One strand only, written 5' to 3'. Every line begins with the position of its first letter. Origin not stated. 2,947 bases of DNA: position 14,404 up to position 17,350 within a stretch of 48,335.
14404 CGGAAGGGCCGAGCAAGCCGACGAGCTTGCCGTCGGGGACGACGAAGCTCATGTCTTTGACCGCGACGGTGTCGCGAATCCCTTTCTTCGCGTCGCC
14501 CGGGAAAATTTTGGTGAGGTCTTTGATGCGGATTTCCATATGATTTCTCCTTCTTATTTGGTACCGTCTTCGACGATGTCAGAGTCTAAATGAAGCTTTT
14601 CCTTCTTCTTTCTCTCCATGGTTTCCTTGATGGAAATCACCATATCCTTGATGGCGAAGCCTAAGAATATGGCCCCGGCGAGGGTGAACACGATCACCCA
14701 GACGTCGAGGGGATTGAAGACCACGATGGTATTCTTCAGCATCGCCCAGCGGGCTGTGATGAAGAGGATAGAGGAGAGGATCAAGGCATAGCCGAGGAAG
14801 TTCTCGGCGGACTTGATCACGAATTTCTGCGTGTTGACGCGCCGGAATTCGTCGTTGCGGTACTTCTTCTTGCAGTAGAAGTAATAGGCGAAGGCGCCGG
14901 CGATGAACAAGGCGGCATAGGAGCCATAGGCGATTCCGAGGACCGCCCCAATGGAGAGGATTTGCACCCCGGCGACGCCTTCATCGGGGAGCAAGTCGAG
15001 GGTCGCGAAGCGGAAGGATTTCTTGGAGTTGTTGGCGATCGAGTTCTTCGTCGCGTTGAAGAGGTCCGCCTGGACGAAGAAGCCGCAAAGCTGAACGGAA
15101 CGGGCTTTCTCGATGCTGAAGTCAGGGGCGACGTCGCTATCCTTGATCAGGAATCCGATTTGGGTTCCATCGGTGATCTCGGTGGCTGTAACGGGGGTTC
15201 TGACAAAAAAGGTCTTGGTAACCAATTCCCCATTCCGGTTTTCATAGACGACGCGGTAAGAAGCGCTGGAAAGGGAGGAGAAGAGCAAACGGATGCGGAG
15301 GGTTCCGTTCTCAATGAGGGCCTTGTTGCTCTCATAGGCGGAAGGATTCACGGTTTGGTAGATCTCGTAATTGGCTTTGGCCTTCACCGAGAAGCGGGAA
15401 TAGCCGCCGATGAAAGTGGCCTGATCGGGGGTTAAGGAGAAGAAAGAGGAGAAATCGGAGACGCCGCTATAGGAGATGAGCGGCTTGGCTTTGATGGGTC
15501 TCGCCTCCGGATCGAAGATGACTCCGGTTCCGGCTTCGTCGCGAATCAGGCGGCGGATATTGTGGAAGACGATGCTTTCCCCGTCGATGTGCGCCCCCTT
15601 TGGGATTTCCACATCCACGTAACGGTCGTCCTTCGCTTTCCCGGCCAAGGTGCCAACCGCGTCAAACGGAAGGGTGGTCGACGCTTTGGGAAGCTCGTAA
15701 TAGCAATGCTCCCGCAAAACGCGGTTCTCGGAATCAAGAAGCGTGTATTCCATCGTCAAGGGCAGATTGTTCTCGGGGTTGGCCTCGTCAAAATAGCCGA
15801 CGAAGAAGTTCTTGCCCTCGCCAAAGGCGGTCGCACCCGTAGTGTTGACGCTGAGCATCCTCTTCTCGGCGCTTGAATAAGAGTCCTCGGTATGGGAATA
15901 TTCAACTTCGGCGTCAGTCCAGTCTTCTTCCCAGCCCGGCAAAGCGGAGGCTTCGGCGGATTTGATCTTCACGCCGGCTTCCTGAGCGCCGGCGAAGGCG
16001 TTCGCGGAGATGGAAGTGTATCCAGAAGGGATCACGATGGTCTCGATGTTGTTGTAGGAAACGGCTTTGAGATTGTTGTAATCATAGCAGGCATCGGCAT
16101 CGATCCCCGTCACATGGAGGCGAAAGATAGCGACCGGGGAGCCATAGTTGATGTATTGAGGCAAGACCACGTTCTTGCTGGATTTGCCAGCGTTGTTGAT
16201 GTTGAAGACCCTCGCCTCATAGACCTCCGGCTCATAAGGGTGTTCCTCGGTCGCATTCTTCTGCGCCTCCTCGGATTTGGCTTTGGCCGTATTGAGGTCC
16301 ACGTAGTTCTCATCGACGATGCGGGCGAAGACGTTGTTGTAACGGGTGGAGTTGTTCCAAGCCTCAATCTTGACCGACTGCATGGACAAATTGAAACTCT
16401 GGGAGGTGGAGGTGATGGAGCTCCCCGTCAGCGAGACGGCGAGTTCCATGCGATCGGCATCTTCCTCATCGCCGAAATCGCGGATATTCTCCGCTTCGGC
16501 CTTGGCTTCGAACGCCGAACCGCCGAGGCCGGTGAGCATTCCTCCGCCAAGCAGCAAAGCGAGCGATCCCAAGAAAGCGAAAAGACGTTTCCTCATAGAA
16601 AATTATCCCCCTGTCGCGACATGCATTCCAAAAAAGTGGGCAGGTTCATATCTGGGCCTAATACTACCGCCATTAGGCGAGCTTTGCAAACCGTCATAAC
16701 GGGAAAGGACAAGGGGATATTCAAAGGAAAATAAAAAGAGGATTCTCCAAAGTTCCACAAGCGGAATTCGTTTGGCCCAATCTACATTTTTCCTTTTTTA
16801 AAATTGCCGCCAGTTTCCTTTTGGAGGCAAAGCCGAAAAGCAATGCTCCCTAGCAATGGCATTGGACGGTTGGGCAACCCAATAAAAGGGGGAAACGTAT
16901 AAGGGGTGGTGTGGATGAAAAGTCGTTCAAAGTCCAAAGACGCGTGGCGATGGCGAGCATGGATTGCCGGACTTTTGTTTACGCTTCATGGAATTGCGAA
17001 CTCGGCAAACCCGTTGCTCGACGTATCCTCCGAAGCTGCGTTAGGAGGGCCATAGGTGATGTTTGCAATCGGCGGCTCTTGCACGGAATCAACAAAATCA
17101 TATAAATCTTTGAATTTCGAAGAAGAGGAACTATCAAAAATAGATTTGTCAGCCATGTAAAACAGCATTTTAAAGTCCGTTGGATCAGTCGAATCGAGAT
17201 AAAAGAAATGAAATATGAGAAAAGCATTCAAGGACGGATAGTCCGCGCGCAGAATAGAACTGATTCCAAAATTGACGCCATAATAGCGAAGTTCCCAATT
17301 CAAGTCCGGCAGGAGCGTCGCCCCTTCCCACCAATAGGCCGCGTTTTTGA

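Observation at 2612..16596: Nine-gene operon coupling a surface nuclease, a multi-OB-like lipoprotein and an atypical ABC importer: candidate nucleic-acid capture, degradation and import system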

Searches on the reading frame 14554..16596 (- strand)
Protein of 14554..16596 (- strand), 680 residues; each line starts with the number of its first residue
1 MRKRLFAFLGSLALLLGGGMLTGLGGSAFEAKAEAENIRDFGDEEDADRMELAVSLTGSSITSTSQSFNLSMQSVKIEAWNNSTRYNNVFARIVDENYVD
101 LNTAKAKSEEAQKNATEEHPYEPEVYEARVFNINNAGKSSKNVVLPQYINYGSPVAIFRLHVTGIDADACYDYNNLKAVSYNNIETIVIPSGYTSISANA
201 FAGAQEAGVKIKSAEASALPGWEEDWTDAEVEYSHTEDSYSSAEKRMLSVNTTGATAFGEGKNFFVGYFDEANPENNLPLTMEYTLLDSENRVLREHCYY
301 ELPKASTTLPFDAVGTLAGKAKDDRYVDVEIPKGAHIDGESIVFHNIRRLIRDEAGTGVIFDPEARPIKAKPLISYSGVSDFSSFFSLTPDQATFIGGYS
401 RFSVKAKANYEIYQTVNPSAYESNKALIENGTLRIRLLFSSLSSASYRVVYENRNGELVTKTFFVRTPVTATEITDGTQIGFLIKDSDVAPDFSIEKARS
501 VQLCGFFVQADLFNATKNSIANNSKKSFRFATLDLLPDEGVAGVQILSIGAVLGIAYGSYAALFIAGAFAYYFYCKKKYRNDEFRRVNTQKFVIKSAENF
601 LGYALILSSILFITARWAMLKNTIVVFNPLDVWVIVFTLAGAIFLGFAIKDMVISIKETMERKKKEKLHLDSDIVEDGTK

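Call 4: search_protein_families(library=pfam, proteins=[window:14554-16596:-], max_evalue=0.01)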
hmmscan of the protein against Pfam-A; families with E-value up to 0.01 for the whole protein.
window:14554-16596:- (680 aa): 0 families

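Call 5: search_protein_families(library=ncbifam, proteins=[window:14554-16596:-], max_evalue=0.01)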
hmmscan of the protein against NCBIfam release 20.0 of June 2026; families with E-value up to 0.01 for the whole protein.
window:14554-16596:- (680 aa): 1 family
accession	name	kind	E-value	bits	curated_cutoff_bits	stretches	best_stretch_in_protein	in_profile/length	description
NF050119.1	aa3_CtaE_Actin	exception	0.0022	18.3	190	1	552-658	13-113/190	aa3-type cytochrome oxidase subunit III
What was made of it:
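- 14554..16596 (-): g1: 680-aa protein with a signal peptide, a beta-sandwich ectodomain and three C-terminal transmembrane helices; function unknown. No Pfam or NCBIfam family matched (calls 4, 5).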

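Call 31: find_homologous_proteins(query=window:14554-16596:-, max_evalue=0.001)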
Query window:14554-16596:- (680 aa): 23 proteins with E <= 0.001 among 8000 candidates.
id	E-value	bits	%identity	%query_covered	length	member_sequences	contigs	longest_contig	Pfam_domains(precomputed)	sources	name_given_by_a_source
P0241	0.0e+0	1506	100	100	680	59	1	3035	-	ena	-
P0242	0.0e+0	1240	81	100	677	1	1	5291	-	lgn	-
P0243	0.0e+0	1046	68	100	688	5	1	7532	-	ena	-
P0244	0.0e+0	1046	68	100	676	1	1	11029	-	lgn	-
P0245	0.0e+0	1027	68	100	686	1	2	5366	-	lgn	-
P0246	6.6e-253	859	59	100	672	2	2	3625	-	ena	-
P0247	5.3e-248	843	57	100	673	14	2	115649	-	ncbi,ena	-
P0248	7.0e-247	839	57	100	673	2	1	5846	-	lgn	-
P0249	8.9e-241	819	58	100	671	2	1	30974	-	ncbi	-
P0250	1.3e-237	808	57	100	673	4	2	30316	-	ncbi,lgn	-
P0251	2.3e-236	804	57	100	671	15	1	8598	-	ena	-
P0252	5.4e-233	793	55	100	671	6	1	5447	-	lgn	-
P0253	2.6e-230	784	55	100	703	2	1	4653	-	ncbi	-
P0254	1.1e-229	782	55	100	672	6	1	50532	-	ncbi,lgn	-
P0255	2.5e-228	778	54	100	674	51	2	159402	-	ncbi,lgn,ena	-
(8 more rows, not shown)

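Call 49: predict_structure(alignment_id=A3)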
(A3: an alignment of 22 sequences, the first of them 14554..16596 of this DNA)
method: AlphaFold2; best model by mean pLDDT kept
length: 680 residues; sequences in the alignment: 22
mean_pLDDT: 80.1   pTM: 0.63
mean pLDDT of the five models: 80.1, 79.3, 78.0, 77.2, 76.2
residues with pLDDT >= 90: 157; 70-90: 420; 50-70: 56; < 50: 47
segments of 3 or more residues with pLDDT < 50: 1-37, 672-674, 676-680
pLDDT, mean of each block of 10 residues (from residue 1): 40 32 26 48 79 88 92 81 77 81 82 82 89 83 90 82 91 77 90 91 91 91 90 86 86 76 82 83 91 89 82 80 88 89 90 76 85 86 90 86 88 89 91 88 86 90 73 72 86 88 91 89 89 88 85 84 84 78 66 80 80 72 55 73 78 75 64 45
secondary structure, 60 per line:
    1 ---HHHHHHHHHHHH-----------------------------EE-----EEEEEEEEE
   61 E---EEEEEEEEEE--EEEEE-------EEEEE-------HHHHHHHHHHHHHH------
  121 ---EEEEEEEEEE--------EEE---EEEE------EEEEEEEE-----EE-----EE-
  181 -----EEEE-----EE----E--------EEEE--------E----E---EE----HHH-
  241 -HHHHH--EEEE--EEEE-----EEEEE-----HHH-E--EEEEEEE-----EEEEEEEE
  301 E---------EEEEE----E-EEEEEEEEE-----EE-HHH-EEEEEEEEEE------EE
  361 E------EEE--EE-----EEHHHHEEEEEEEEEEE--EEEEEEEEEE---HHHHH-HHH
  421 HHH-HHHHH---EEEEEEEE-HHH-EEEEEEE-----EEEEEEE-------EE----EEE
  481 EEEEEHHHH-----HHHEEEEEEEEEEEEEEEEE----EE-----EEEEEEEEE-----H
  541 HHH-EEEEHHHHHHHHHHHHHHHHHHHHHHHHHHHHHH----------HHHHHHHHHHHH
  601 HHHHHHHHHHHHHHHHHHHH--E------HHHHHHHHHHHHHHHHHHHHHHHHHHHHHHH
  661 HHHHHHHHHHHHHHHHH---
elements in order (helices of 4 or more, strands of 3 or more residues): H4-15 E52-61 E65-74 E77-81 E89-93 H101-114 E124-133 E142-144 E148-151 E158-165 E186-189 E210-213 H242-246 E249-252 E255-258 E264-268 E281-287 E293-301 E311-315 E322-330 E343-352 E359-361 E368-370 H382-385 E386-396 E399-408 H412-416 H418-423 H425-429 E433-440 E446-452 E458-464 E478-485 H486-489 E498-514 E526-534 H540-543 E545-548 H549-578 H589-620 H630-677
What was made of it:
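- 14554..16596 (-): The AF2 model has pLDDT 80 and long helices at 549-578, 589-620 and 630-677 (call 49).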

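Call 53: fold_search(model_id=the predicted structure, library=pdb)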
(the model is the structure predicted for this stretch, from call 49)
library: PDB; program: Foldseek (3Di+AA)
matches with E <= 10: 1079; with E <= 0.001: 44
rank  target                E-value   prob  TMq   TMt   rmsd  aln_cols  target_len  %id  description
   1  5f0j_B                8.0e-06  0.72  0.08  0.13  20.2       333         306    8  Structure of retromer VPS26-VPS35 subunits bound to SNX3 (released 2016-12-07)
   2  5f0m_B                3.9e-05  0.63  0.08  0.14  19.8       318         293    8  Structure of retromer VPS26-VPS35 subunits bound to SNX3 and DMT1 (SeMet labeled) (released 2016-12-07)
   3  3lha_B                3.9e-05  0.60  0.08  0.14  20.3       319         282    8  Crystal structure of mouse VPS26B(R240S/G241A/E242S) in spacegroup P41 21 2 (released 2010-02-02)
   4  3lh8_B                4.3e-05  0.57  0.08  0.14  20.5       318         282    8  Crystal structure of mouse VPS26B in spacegroup P41 21 2 (released 2010-02-02)
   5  6h7w_C                6.0e-05  0.54  0.08  0.14  19.7       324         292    9  Model of retromer-Vps5 complex assembled on membrane. (released 2018-09-26)
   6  8tuz_H                1.0e-04  0.66  0.07  0.16  20.2       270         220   10  Fab 857-2 in complex with OspA (released 2024-08-28)
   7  2fau                  1.0e-04  0.66  0.08  0.16  20.6       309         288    8  Crystal structure of human vps26 (released 2006-05-30)
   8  7url_A                1.5e-04  0.66  0.10  0.18  15.7       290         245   12  The crystal structure of anti-HIV_scFv (released 2023-04-26)
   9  8vs8_L                1.5e-04  0.57  0.07  0.17  19.9       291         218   10  Crystal structure of ADI-19425 Fab in complex with anti-idiotypic 1D3 Fab (released 2024-09-18)
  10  9b82_H                1.7e-04  0.51  0.07  0.16  19.7       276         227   10  Crystal structure of SARS-CoV-2 receptor binding domain in complex with neutralizing antibody COVA2-15 (released 2024-12-04)
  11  8hst_A                2.1e-04  0.28  0.07  0.11  22.4       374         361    7  The structure of rat beta-arrestin1 (released 2023-07-19)
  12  9mj3_H                2.2e-04  0.66  0.07  0.17  20.1       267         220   10  Crystal structure of the VRC01-class antibody 12A01, derived from GT1.1 vaccination, in complex with eOD-GT8 (released 2025-05-28)
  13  5ibu_G                2.5e-04  0.57  0.07  0.16  19.9       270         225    8  6652 Fab (unbound) (released 2016-11-09)
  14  6ubi_D                2.6e-04  0.57  0.07  0.17  19.6       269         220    9  N123-VRC34.05 HIV neutralizing antibody in complex with HIV fusion peptide residue 512-519 (released 2020-03-18)
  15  7sue_B                3.2e-04  0.51  0.08  0.16  20.4       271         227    7  Crystal Structure of Human Fab S24-188 in the complex with the N-teminal Domain of Nucleocapsid protein from SARS CoV- (released 2022-08-10)
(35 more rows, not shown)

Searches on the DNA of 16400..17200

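Call 55: search_rna_families(source=window, start=16400, end=17200, threshold=evalue, max_evalue=1)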
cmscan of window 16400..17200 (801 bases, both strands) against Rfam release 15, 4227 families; matches with E-value up to 1: 1.
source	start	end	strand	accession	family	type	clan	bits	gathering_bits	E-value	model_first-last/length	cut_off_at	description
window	17099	17149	+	RF02427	SpF10_sRNA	Gene; sRNA;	-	22.3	60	0.13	1-57/57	no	Streptococcus sRNA SpF10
